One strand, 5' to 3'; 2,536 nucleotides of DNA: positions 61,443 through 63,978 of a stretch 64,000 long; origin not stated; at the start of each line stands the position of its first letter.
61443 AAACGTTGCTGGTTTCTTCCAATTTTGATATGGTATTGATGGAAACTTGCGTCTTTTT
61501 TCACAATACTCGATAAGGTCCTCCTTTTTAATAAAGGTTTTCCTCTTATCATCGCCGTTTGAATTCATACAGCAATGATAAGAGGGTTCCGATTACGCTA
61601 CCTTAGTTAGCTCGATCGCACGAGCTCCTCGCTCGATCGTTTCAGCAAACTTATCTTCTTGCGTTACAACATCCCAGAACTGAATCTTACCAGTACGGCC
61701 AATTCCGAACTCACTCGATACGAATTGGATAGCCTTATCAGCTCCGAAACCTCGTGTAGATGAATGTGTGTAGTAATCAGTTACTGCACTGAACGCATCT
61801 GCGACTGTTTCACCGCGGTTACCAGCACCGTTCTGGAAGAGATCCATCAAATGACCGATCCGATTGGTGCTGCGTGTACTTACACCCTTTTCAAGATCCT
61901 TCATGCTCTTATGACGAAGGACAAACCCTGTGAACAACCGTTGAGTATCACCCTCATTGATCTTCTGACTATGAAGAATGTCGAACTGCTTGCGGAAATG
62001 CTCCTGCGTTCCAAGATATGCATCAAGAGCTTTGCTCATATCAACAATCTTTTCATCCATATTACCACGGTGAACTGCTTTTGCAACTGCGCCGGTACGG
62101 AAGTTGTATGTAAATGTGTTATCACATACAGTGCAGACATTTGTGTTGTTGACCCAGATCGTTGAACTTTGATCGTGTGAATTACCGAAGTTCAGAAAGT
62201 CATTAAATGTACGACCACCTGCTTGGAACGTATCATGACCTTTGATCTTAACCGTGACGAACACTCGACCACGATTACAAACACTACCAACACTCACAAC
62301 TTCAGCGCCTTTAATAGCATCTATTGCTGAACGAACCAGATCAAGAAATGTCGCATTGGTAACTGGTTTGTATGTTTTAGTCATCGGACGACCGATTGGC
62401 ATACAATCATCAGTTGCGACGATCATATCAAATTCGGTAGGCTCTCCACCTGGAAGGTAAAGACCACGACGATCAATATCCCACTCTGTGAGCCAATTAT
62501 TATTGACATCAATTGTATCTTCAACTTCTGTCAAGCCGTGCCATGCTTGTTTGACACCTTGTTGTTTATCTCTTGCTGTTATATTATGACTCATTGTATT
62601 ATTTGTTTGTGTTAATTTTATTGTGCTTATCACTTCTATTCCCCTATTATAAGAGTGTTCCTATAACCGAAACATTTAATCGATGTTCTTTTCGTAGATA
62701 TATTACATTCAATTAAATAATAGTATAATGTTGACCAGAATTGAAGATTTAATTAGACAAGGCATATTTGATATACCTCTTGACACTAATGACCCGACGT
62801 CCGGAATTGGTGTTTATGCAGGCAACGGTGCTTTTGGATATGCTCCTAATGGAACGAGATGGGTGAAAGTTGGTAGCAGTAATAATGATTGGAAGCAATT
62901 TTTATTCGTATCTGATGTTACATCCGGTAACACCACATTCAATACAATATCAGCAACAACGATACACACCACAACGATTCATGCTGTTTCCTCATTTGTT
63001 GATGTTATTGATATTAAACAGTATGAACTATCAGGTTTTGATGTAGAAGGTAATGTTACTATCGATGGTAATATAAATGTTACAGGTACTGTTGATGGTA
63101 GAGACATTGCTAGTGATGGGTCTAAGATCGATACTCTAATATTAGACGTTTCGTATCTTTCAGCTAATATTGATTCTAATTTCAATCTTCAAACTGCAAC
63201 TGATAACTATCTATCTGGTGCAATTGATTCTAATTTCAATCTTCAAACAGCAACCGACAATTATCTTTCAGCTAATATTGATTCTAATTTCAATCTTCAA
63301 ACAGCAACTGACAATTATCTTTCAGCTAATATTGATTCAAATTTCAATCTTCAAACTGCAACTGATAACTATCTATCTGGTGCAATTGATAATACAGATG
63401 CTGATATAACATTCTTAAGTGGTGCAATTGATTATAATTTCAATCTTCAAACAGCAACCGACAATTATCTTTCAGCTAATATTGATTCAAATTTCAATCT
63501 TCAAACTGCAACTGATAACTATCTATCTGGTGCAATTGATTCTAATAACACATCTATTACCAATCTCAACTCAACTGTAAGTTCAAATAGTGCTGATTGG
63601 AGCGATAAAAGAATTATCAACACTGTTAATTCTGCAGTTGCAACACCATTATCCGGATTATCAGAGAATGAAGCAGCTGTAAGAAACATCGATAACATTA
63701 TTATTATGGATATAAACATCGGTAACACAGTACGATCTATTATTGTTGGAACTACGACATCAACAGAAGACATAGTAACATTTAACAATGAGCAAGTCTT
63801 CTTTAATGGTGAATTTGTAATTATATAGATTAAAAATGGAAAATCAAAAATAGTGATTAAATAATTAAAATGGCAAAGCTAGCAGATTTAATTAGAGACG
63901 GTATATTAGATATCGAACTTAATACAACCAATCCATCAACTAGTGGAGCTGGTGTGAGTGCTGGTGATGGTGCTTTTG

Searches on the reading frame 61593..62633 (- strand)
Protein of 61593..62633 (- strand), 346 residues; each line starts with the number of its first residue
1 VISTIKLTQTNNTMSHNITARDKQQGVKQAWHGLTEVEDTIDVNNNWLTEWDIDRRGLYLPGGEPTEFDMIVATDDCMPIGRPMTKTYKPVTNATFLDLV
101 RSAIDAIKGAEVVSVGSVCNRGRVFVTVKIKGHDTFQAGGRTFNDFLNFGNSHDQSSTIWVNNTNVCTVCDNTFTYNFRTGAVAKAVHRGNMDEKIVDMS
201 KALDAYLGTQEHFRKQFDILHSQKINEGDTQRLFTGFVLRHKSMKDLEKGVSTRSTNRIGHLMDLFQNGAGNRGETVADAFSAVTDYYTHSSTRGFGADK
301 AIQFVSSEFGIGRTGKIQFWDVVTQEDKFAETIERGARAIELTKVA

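Call 11: search_protein_families(library=phrogs, proteins=[window:61593-62633:-], max_evalue=0.00001)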
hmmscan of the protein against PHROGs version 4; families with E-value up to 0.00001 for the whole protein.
window:61593-62633:- (346 aa): 1 family
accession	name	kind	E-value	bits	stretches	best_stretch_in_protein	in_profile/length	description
phrog_1221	-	unknown function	3e-31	109.8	1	12-302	25-320/355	-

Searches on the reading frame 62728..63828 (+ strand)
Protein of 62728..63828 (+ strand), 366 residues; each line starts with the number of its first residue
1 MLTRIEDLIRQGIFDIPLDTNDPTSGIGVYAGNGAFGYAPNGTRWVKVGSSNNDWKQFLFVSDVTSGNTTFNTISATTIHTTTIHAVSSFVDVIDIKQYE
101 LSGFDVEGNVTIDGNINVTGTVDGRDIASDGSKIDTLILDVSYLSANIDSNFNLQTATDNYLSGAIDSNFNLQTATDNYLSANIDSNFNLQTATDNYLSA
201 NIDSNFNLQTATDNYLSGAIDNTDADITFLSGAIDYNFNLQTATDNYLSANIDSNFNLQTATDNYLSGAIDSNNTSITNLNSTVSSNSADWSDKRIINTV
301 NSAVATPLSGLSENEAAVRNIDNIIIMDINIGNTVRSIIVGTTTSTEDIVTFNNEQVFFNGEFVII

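Call 11: search_protein_families(library=phrogs, proteins=[window:62728-63828:+], max_evalue=0.00001)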
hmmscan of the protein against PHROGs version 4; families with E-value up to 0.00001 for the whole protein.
window:62728-63828:+ (366 aa): 1 family
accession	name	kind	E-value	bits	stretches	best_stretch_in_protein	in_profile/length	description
phrog_32829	-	tail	1.1e-06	28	1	100-136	451-487/840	tail fiber protein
